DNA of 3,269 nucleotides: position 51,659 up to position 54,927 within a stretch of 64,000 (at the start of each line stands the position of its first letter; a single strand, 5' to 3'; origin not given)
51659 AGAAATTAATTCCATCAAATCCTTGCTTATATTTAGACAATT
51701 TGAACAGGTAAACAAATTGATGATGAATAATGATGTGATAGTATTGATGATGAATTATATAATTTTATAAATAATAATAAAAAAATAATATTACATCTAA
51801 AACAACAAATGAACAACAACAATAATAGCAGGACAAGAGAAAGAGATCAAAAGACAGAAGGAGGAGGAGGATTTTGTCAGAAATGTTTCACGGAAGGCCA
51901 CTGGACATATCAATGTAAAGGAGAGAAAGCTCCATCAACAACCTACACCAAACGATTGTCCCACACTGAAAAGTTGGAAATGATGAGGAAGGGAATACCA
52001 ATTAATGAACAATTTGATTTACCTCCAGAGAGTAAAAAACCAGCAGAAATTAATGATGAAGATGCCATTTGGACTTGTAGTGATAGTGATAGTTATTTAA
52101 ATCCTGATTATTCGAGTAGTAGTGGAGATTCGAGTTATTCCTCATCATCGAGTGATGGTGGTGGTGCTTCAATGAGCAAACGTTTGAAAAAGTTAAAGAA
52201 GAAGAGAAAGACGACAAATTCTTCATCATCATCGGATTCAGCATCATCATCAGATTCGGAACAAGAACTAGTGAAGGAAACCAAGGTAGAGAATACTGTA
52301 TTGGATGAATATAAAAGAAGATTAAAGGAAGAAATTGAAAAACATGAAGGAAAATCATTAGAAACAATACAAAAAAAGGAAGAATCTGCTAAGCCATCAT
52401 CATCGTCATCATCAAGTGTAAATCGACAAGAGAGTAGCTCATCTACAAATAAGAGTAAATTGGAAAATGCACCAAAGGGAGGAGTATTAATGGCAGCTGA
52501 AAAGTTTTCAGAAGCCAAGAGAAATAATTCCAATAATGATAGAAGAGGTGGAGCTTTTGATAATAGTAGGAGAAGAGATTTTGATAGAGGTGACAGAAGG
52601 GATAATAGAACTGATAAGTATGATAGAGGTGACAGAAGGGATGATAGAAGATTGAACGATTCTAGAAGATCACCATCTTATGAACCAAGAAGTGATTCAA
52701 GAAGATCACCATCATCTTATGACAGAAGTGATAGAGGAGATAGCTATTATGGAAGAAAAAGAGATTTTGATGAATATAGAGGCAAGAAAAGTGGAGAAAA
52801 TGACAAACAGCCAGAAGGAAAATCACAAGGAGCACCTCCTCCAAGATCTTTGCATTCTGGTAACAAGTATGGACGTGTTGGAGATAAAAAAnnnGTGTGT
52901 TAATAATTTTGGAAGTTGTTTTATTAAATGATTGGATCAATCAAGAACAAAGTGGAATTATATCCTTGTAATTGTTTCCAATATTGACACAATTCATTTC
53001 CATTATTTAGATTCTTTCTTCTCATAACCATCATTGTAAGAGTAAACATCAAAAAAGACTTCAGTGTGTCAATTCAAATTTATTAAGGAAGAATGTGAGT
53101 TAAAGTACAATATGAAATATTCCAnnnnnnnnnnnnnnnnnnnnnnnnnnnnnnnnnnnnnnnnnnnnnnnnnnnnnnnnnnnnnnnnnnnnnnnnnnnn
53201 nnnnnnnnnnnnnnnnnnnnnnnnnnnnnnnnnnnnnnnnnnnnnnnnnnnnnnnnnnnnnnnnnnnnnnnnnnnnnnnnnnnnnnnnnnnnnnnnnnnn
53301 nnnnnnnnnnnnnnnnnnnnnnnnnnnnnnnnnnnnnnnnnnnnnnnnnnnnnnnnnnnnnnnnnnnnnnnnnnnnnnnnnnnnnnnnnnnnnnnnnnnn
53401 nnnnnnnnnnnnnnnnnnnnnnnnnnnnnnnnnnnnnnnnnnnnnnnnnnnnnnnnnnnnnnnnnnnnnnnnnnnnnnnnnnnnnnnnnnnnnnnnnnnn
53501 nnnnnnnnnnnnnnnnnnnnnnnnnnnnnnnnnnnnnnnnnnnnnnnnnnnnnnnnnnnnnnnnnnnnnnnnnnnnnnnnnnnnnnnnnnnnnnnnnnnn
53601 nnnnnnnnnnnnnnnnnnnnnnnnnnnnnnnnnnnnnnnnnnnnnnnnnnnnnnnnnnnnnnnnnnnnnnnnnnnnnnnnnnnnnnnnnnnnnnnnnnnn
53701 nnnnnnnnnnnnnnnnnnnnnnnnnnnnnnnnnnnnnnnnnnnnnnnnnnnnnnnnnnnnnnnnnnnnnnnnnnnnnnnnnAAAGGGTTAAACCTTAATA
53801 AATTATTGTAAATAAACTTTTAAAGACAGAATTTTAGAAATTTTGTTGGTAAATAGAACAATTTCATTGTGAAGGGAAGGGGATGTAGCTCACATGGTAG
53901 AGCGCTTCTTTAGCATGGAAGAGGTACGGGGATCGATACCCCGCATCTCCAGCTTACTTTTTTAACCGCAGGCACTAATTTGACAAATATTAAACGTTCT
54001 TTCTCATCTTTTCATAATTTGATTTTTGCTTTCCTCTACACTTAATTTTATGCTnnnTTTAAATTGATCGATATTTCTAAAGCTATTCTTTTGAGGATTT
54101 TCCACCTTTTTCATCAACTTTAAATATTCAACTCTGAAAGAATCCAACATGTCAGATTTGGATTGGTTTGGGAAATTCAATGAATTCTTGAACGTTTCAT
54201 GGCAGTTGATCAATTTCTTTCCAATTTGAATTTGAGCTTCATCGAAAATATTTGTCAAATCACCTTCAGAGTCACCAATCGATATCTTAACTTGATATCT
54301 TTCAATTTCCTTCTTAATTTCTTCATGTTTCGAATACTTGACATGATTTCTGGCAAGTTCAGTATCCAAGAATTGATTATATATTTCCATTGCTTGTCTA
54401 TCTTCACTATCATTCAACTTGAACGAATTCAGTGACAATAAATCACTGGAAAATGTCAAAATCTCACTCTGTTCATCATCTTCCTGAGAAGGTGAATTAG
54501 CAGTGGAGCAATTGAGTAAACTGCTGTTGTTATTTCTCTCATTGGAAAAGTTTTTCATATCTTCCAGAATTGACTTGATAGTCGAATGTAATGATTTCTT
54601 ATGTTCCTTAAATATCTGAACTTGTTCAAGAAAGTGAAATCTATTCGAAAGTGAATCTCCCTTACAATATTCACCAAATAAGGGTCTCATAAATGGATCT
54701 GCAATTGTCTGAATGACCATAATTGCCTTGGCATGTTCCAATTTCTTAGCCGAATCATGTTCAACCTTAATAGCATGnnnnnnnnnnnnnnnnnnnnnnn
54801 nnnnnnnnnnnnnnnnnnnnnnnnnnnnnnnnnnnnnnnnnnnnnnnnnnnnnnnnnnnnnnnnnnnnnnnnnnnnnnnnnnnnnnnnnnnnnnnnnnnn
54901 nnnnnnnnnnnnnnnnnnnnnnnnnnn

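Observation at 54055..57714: Divergently transcribed paralog pair of two-TM proteins with RGS-like C-terminal domains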

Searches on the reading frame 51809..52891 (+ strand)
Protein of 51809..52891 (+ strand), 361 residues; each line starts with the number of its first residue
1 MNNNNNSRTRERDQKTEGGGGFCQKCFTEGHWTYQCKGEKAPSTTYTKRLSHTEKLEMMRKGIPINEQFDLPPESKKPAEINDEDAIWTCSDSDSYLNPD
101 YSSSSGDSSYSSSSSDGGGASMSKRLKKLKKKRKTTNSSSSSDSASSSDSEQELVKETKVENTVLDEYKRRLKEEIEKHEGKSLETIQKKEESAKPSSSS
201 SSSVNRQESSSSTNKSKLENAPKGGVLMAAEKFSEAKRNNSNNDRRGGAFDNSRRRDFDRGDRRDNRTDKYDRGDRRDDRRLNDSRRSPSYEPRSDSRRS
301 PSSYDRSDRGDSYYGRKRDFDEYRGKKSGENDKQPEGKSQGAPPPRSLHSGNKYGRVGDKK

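Call 94: search_protein_families(library=pfam, proteins=[window:51809-52891:+], max_evalue=0.001)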
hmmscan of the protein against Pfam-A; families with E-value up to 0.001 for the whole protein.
window:51809-52891:+ (361 aa): 1 family
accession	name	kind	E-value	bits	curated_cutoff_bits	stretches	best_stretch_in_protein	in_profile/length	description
PF13917.11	zf-CCHC_3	-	4.3e-16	59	27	1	18-58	2-40/41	Zinc knuckle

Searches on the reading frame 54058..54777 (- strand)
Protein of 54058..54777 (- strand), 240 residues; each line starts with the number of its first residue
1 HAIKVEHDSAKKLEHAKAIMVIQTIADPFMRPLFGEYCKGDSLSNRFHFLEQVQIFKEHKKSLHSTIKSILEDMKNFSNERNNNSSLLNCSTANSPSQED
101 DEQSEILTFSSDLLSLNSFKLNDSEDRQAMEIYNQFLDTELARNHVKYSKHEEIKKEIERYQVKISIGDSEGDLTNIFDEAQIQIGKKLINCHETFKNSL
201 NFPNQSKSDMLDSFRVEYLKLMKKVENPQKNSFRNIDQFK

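Call 18: search_solved_structures(query=window:54058-54777:-, max_evalue=10, show_alignments=2)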
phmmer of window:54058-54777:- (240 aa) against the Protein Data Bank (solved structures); distinct sequences matched with E-value up to 10: 4.
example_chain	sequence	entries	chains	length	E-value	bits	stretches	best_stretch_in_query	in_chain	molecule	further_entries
3b8n_A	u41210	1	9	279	0.096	15.8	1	47-180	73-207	Ferric enterobactin (Enterochelin) transport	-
3b8m_A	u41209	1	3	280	0.097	15.8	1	47-180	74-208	Ferric enterobactin (Enterochelin) transport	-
4e2l_A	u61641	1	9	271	0.12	15.4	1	47-172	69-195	Ferric enterobactin (Enterochelin) transport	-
9ski_A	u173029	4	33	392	0.32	14.1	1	47-180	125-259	Ferric enterobactin transport protein FepE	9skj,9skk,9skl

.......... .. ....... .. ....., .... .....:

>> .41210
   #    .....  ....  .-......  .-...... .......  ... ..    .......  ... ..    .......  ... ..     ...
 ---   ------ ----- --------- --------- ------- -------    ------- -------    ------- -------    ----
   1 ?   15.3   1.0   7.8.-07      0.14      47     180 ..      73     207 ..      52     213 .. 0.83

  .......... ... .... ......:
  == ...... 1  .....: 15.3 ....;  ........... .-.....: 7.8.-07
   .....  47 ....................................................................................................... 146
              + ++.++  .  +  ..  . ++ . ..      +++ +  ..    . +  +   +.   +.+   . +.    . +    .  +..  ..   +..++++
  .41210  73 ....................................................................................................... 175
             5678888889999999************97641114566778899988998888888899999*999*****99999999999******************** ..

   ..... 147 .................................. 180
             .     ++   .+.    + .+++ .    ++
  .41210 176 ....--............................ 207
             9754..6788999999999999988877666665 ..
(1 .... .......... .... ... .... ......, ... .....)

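Call 29: predict_structure(protein=window:54058-54777:-)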
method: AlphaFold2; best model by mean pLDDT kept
length: 240 residues; sequences in the alignment: 1
mean_pLDDT: 37.0   pTM: 0.22
mean pLDDT of the five models: 37.0, 36.0, 35.5, 34.1, 33.2
residues with pLDDT >= 90: 0; 70-90: 0; 50-70: 0; < 50: 240
segments of 3 or more residues with pLDDT < 50: 1-240
pLDDT, mean of each block of 10 residues (from residue 1): 32 32 35 41 39 39 40 42 37 37 34 33 37 39 35 37 31 33 38 41 42 44 38 31
secondary structure, 60 per line:
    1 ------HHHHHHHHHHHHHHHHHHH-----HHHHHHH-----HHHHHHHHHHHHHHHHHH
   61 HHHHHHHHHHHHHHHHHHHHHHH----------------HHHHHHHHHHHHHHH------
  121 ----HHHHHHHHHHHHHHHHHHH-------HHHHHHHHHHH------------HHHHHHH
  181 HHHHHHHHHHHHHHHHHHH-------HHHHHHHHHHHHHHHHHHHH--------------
elements in order: H7-25 H31-37 H43-83 H100-114 H125-143 H151-161 H174-199 H207-226

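Call 41: search_solved_structures(query=A4, max_evalue=1, show_alignments=2)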
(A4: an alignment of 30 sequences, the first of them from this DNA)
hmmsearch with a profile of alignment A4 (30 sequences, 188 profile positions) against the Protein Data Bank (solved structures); distinct sequences matched with E-value up to 1: 13.
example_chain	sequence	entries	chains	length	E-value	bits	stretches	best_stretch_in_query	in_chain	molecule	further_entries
4gou_A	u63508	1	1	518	0.0085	18.9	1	15-53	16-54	EhRGS-RhoGEF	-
4rgw_A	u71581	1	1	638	0.05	16.4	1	5-100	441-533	Transcription initiation factor TFIID subunit 1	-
6r7f_E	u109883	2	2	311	0.17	14.6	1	44-155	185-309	COP9 signalosome complex subunit 5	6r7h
4wsn_E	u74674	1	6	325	0.17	14.6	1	44-155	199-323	COP9 signalosome complex subunit 5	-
4d10_E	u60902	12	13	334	0.17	14.6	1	44-155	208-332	COP9 SIGNALOSOME COMPLEX SUBUNIT 5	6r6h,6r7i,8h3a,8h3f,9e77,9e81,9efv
8h38_E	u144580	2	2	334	0.17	14.6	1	44-155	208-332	COP9 signalosome complex subunit 5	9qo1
9efm_E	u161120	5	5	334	0.17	14.6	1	44-155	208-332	COP9 signalosome complex subunit 5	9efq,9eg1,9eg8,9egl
4d18_E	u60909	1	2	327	0.17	14.6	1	44-155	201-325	COP9 SIGNALOSOME COMPLEX SUBUNIT 5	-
9qo4_E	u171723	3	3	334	0.18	14.6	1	44-155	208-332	COP9 signalosome complex subunit 5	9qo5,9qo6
2a72_A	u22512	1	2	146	0.25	14.1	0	17-43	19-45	Regulator of G-protein signalling 7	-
7wf6_A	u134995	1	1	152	0.29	13.9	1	104-164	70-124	Sorting nexin-13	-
4wnk_A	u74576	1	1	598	0.47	13.2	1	22-52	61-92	G protein-coupled receptor kinase 5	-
2d9j_A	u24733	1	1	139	0.48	13.2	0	17-43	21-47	Regulator of G-protein signalling 7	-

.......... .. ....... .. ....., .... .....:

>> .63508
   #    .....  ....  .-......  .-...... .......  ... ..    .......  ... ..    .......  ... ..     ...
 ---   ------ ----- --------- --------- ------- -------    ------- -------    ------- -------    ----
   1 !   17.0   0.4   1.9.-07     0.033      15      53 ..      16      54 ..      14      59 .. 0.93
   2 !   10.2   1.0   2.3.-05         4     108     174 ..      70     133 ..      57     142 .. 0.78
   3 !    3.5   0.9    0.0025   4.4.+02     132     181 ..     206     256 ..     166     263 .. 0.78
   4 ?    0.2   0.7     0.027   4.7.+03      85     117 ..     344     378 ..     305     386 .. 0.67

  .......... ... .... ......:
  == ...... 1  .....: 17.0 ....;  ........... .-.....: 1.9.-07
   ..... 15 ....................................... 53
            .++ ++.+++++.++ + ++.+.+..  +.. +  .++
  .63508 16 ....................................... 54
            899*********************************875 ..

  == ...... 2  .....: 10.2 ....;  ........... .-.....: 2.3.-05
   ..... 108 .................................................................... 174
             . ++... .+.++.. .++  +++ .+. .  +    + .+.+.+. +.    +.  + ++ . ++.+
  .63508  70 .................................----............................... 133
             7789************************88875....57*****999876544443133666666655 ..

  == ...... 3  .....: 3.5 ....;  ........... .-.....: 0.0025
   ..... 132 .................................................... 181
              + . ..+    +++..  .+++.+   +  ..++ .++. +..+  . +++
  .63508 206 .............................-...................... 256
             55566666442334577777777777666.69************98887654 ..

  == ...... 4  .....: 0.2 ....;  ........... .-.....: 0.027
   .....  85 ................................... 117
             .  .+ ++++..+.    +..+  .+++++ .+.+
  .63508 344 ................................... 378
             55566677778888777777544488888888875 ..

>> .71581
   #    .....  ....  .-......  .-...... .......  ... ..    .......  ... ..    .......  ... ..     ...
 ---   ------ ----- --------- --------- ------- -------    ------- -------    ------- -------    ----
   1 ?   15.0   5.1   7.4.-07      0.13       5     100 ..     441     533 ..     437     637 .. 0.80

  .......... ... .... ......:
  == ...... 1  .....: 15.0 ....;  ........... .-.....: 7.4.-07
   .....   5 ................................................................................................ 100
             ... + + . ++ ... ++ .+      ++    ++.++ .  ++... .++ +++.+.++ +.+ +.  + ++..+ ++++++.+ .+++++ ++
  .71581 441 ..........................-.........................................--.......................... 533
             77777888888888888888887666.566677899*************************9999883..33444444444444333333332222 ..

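Call 91: search_protein_families(library=pfam, proteins=[window:54133-54759:-], max_evalue=10)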
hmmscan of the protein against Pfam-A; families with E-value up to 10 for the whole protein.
window:54133-54759:- (209 aa): 5 families
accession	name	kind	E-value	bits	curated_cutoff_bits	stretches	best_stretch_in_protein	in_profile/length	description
PF00615.24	RGS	-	1e-05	26.3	23.9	2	19-88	6-74/117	Regulator of G protein signaling domain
PF06424.17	PRP1_N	-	0.19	12.6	22.4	1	88-156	41-107/144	PRP1 splicing factor, N-terminal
PF17421.7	DUF5409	-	0.3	12.3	25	1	27-83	38-85/88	Family of unknown function (DUF5409)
PF11527.13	ARL2_Bind_BART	-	0.32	11.6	23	1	44-101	41-94/116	The ARF-like 2 binding protein BART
PF13863.11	DUF4200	-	0.77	10.5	29.7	1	42-132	21-114/119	Domain of unknown function (DUF4200)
